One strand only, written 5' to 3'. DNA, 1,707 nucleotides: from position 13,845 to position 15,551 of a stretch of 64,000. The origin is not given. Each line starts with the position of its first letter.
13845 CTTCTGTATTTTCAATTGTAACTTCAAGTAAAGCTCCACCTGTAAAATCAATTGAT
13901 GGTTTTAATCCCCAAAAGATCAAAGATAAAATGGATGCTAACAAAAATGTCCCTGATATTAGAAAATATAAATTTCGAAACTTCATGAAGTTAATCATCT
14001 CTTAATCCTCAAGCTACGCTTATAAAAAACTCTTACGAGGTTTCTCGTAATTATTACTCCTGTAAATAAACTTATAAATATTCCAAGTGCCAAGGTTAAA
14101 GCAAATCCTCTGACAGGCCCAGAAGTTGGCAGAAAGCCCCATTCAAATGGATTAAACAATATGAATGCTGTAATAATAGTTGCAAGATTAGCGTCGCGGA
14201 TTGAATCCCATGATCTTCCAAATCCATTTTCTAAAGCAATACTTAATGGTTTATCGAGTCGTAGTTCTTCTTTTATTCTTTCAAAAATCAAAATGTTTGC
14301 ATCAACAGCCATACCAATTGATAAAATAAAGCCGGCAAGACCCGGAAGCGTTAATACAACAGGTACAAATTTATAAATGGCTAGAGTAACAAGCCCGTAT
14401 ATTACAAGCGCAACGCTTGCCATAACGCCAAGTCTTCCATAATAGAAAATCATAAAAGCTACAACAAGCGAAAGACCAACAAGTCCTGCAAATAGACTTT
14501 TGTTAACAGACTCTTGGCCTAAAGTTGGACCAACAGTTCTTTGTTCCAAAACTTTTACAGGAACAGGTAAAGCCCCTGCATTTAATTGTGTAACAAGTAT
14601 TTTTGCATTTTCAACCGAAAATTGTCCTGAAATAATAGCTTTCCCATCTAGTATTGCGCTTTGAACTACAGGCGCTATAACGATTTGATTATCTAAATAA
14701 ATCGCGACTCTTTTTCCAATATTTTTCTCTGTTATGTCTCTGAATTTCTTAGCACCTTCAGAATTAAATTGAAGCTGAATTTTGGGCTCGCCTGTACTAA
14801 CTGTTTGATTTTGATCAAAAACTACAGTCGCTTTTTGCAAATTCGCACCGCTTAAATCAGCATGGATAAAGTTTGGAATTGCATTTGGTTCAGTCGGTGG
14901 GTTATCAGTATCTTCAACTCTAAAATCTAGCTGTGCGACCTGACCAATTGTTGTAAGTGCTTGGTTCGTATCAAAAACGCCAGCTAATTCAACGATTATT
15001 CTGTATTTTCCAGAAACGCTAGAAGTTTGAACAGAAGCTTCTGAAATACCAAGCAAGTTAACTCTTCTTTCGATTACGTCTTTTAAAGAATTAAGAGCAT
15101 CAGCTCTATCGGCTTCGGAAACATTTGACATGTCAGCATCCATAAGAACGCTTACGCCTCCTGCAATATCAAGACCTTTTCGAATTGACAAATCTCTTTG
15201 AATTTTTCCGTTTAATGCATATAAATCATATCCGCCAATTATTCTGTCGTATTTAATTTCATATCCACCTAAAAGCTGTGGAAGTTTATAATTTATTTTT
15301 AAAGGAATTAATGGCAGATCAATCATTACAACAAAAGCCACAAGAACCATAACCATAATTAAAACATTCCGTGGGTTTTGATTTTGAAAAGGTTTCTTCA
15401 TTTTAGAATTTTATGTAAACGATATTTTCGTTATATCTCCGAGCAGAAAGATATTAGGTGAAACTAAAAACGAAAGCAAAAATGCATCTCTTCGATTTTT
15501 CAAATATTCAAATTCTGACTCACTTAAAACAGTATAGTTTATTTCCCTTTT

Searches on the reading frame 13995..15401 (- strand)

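Call 46: search_protein_families(library=pfam, proteins=[window:13995-15401:-], max_evalue=0.00001)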
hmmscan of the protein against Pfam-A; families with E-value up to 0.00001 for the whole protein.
window:13995-15401:- (468 aa): 4 families
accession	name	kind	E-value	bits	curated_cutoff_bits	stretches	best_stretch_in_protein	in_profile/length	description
PF22599.2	SecDF_P1_head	-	3.4e-28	98.3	27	1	182-280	20-114/114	SecDF, P1 head subdomain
PF21760.3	SecD_1st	-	3.3e-16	58.9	27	1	106-164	4-59/60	Protein translocase subunit SecDF, P1 domain, N-terminal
PF02355.23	SecD_SecF_C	-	2.2e-12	47.2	20.5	1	283-461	14-188/189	Protein export membrane protein SecD/SecF, C-terminal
PF00873.25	ACR_tran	-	1.8e-06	26.4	28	1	297-459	331-489/1021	AcrB/AcrD/AcrF family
